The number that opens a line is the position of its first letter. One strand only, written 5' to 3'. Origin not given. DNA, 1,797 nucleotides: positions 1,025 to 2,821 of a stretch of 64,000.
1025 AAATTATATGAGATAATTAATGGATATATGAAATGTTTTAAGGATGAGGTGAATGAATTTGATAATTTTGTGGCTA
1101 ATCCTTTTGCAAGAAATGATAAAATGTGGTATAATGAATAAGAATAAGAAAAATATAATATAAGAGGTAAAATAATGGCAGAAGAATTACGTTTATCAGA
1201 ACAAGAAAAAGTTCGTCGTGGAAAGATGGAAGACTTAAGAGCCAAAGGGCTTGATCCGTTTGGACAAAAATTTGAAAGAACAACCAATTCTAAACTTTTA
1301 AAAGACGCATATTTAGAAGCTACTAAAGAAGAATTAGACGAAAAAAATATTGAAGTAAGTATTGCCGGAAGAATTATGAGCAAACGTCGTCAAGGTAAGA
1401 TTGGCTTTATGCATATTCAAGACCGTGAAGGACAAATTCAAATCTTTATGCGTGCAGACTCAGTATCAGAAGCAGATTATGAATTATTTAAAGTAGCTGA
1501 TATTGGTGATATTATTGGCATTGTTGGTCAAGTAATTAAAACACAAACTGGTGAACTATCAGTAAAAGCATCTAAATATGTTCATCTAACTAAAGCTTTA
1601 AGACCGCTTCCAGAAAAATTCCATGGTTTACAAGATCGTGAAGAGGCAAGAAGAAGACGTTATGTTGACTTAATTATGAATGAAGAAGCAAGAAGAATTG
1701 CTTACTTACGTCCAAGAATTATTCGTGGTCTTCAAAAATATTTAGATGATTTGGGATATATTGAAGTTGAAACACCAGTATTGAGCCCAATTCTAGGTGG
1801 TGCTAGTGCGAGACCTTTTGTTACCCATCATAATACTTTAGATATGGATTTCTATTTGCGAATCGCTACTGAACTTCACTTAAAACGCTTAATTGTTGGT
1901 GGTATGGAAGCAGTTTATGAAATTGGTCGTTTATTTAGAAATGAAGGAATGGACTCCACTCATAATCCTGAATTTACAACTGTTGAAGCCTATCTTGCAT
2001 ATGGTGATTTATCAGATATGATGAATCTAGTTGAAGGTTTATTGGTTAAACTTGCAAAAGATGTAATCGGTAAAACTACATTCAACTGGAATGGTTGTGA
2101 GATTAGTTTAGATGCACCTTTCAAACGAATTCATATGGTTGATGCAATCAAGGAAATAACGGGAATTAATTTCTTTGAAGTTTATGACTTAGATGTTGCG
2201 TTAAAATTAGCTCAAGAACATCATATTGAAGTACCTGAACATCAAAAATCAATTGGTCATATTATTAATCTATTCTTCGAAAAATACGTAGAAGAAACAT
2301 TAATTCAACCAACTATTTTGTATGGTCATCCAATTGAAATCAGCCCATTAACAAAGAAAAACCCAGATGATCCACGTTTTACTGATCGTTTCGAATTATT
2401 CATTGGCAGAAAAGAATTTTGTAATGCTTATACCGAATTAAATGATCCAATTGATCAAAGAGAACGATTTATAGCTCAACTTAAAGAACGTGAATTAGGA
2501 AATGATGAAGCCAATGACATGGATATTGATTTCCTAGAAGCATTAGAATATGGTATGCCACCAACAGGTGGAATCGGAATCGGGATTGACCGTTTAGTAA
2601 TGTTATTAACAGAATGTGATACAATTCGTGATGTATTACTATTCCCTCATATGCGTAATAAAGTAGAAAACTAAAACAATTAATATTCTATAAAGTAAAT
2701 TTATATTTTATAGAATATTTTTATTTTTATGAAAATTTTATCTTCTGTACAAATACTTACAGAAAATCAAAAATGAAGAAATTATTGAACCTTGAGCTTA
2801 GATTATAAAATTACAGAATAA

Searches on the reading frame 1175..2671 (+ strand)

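Call 22: search_protein_families(library=pfam, proteins=[window:1175-2671:+], max_evalue=0.00001)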
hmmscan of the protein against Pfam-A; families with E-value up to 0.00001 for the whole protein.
window:1175-2671:+ (499 aa): 3 families
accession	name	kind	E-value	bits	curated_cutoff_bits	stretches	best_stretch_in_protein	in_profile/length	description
PF00152.25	tRNA-synt_2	-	4.8e-85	285.8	25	1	156-493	3-307/308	tRNA synthetases class II (D, K and N)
PF01336.31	tRNA_anti-codon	-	8.5e-17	61.3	27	1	61-135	1-72/75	OB-fold nucleic acid binding domain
PF01409.25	tRNA-synt_2d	-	4.1e-07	30.2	19.8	0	249-301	107-157/246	tRNA synthetases class II core domain (F)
